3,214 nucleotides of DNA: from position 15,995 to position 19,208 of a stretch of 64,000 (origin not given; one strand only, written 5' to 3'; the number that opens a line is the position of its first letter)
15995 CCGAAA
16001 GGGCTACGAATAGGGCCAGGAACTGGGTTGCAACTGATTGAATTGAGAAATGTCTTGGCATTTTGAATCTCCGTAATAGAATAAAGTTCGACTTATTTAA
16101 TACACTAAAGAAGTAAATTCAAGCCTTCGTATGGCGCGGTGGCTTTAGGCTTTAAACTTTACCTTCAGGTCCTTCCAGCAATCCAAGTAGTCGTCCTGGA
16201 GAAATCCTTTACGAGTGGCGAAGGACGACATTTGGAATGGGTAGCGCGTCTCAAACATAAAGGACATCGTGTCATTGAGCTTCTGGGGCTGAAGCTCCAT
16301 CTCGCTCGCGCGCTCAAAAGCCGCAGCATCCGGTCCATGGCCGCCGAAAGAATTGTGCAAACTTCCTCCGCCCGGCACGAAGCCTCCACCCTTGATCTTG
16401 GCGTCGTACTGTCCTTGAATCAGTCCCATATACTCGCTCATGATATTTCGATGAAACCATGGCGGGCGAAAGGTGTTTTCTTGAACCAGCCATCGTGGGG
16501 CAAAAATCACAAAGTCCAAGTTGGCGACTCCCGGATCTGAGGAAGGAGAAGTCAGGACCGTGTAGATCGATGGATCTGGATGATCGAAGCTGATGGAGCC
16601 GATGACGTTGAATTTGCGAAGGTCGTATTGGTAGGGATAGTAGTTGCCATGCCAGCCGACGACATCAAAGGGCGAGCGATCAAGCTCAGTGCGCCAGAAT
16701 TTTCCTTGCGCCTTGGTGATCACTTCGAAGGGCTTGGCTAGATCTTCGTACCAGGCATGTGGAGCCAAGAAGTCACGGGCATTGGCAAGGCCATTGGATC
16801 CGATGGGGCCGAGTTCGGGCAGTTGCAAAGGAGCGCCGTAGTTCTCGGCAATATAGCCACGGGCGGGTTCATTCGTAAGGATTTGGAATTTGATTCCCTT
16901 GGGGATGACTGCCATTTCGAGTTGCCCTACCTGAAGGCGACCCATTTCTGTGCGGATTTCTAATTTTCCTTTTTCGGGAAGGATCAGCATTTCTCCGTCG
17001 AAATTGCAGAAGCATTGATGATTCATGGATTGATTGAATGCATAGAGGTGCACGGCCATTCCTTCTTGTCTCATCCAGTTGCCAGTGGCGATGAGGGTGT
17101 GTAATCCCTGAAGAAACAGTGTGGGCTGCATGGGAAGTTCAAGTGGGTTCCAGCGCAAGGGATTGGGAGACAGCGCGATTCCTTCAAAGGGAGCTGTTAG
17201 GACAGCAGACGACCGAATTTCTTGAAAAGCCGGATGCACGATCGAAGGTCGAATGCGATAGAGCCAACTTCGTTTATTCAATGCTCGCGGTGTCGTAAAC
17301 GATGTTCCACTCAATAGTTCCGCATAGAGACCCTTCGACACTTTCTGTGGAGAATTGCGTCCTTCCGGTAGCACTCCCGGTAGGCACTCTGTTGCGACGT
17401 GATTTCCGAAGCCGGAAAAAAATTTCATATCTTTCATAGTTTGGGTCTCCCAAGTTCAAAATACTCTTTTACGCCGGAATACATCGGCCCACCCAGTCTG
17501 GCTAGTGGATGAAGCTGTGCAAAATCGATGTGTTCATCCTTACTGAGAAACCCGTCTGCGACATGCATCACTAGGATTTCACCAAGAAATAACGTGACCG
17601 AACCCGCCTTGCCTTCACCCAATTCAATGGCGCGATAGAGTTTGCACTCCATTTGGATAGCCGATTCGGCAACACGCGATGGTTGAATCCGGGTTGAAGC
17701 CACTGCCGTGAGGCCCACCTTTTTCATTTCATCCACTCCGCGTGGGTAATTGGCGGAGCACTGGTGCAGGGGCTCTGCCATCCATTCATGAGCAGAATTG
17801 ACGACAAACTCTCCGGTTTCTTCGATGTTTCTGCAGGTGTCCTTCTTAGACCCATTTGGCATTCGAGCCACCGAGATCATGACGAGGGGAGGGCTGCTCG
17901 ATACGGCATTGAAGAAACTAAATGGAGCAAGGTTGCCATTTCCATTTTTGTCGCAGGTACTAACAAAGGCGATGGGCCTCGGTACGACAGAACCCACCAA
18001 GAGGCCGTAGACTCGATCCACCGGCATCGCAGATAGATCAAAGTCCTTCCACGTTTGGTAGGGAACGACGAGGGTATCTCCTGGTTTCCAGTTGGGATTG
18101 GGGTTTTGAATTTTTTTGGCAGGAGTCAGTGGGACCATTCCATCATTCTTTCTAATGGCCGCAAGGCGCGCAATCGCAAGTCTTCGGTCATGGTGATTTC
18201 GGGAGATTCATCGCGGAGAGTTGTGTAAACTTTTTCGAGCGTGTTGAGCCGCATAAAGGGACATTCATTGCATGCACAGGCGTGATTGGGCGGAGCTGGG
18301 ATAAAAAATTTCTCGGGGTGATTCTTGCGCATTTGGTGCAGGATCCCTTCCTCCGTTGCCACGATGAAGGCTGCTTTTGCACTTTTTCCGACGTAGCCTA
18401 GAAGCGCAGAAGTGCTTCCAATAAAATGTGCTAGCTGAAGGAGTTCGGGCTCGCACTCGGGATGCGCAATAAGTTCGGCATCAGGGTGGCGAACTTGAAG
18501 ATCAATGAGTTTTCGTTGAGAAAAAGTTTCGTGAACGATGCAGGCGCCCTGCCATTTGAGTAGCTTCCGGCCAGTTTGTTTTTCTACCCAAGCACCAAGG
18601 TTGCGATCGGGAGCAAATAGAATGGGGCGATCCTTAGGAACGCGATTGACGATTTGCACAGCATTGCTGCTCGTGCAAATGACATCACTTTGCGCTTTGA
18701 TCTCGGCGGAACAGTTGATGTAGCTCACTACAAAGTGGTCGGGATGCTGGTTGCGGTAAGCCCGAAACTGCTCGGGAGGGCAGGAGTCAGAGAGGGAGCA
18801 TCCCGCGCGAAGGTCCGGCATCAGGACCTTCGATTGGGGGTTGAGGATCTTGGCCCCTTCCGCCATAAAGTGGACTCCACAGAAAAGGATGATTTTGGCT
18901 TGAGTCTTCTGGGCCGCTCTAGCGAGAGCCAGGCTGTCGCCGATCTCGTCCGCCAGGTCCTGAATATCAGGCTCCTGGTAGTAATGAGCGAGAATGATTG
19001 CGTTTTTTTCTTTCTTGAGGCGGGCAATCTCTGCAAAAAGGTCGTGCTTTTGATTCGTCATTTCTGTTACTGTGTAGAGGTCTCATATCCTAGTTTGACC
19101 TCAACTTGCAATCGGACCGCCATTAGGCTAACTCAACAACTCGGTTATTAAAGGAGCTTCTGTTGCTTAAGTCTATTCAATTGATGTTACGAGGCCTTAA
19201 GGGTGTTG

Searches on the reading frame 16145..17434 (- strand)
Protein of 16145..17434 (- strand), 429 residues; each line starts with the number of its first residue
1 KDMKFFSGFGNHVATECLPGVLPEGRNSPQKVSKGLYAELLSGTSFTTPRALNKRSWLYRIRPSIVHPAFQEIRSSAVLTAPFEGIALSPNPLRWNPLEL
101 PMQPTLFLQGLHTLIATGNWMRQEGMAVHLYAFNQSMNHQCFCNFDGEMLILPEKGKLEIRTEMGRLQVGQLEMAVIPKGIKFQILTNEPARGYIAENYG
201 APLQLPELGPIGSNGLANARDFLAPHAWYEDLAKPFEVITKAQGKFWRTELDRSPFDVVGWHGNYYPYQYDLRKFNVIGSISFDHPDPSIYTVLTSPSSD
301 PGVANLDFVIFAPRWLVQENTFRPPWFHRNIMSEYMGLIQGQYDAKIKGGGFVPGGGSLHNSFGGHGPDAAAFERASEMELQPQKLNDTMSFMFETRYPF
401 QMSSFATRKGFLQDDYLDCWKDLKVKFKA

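Call 93: search_protein_families(library=ncbifam, proteins=[window:16145-17434:-], max_evalue=1e-10)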
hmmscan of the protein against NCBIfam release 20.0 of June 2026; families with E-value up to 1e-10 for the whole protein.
window:16145-17434:- (429 aa): 1 family
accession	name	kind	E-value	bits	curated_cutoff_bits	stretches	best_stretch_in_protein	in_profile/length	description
TIGR01015.1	hmgA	equivalog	5.4e-194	644.8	510.75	1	3-427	2-429/429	homogentisate 1,2-dioxygenase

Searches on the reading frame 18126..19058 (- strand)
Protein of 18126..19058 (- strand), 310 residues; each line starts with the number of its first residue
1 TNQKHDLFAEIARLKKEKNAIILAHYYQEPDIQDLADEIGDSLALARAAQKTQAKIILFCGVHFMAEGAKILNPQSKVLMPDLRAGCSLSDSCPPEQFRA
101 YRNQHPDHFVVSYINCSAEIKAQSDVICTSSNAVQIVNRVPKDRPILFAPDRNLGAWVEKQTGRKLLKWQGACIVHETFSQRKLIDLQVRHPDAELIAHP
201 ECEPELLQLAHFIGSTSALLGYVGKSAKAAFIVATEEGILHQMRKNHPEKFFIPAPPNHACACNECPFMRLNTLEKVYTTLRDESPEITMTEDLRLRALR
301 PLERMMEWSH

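Call 93: search_protein_families(library=ncbifam, proteins=[window:18126-19058:-], max_evalue=1e-10)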
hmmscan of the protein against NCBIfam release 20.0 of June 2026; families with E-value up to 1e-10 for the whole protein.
window:18126-19058:- (310 aa): 4 families
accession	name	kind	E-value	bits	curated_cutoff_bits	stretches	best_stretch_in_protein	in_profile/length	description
NF006878.0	PRK09375.1-2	equivalog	1.1e-137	458.2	294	1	3-309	2-305/306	quinolinate synthase NadA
TIGR00550.1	nadA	equivalog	8e-117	389.8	262.9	1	5-308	4-308/309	quinolinate synthase NadA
NF006884.0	PRK09375.2-5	equivalog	6.1e-39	133.9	691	2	12-163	79-250/426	quinolinate synthase NadA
NF006882.0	PRK09375.2-3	equivalog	2.6e-16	59.3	561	1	18-171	72-243/447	quinolinate synthase NadA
